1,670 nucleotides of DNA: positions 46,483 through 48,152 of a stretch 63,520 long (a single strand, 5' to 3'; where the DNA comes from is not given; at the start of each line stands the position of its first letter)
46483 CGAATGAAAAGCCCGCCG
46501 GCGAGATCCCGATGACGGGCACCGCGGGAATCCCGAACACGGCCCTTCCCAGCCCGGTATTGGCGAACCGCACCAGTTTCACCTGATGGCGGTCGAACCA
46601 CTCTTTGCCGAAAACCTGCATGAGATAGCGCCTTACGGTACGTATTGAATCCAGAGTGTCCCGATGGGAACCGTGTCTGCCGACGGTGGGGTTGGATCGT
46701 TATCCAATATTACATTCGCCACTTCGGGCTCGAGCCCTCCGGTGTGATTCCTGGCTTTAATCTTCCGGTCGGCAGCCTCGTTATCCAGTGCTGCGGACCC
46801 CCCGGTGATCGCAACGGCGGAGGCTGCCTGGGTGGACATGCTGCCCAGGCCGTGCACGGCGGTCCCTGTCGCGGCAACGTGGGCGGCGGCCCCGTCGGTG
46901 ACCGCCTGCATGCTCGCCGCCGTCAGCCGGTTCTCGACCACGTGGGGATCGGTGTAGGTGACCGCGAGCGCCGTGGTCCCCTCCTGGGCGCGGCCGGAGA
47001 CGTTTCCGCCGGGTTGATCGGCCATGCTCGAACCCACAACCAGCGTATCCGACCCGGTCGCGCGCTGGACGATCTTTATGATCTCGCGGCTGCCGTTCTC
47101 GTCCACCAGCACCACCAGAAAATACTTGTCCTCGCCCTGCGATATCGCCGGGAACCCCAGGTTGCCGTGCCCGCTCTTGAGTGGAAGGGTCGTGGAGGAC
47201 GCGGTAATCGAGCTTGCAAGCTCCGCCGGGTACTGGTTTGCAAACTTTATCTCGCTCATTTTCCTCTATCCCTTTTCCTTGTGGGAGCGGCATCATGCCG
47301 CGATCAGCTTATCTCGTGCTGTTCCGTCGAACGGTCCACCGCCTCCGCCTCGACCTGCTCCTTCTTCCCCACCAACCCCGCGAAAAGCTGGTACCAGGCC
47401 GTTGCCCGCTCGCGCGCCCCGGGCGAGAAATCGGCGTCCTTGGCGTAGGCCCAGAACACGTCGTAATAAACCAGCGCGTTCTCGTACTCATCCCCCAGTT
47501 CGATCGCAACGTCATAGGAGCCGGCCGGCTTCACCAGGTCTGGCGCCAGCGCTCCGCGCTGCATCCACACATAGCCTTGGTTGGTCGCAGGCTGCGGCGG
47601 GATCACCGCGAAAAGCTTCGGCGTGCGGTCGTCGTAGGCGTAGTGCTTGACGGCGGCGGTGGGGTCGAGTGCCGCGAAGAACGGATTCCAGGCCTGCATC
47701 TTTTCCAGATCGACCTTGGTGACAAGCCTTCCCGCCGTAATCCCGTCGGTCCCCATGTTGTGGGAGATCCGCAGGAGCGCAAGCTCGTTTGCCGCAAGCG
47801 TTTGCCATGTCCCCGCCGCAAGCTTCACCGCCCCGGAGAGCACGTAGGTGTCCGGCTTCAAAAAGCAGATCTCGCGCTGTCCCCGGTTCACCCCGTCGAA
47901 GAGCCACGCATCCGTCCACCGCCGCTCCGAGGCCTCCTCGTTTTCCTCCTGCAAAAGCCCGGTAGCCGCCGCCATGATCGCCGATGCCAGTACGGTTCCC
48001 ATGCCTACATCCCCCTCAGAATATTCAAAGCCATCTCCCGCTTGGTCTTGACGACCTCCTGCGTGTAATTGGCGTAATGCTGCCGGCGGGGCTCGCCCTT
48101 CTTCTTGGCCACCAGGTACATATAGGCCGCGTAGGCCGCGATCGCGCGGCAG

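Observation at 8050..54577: Ten same-orientation copies of a 24-nt GTGG-headed palindrome (REP-like element) spread through a phage genome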

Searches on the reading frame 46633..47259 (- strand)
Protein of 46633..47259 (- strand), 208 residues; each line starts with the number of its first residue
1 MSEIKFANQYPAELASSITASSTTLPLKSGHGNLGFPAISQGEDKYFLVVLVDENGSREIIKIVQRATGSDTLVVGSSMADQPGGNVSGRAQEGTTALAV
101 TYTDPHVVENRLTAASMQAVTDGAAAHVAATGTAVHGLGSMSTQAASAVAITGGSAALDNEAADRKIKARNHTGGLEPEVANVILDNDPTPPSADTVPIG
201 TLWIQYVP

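Call 7: search_protein_families(library=phrogs, proteins=[window:46633-47259:-], max_evalue=0.001)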
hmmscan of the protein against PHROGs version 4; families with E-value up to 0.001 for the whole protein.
window:46633-47259:- (208 aa): 3 families
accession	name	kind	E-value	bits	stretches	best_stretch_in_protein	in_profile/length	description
phrog_8469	-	tail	3.5e-11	44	1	4-129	3-108/303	tail fiber protein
phrog_30299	-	tail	3e-09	37.3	1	4-177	3-158/425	tail fiber protein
phrog_6427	-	unknown function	1.3e-07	31.5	1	3-151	3-141/675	-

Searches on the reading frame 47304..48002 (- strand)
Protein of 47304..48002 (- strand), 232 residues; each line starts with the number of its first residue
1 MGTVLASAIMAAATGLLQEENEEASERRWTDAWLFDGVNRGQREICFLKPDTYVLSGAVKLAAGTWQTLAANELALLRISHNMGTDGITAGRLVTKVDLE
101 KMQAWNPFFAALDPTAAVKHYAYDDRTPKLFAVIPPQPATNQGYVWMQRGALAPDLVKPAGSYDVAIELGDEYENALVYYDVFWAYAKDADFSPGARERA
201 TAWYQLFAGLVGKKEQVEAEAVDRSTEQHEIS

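Call 7: search_protein_families(library=phrogs, proteins=[window:47304-48002:-], max_evalue=0.001)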
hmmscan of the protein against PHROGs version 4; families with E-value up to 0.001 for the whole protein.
window:47304-48002:- (232 aa): 1 family
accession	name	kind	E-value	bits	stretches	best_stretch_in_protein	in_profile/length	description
phrog_399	-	head and packaging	1e-28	101.5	1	7-229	5-215/220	structural protein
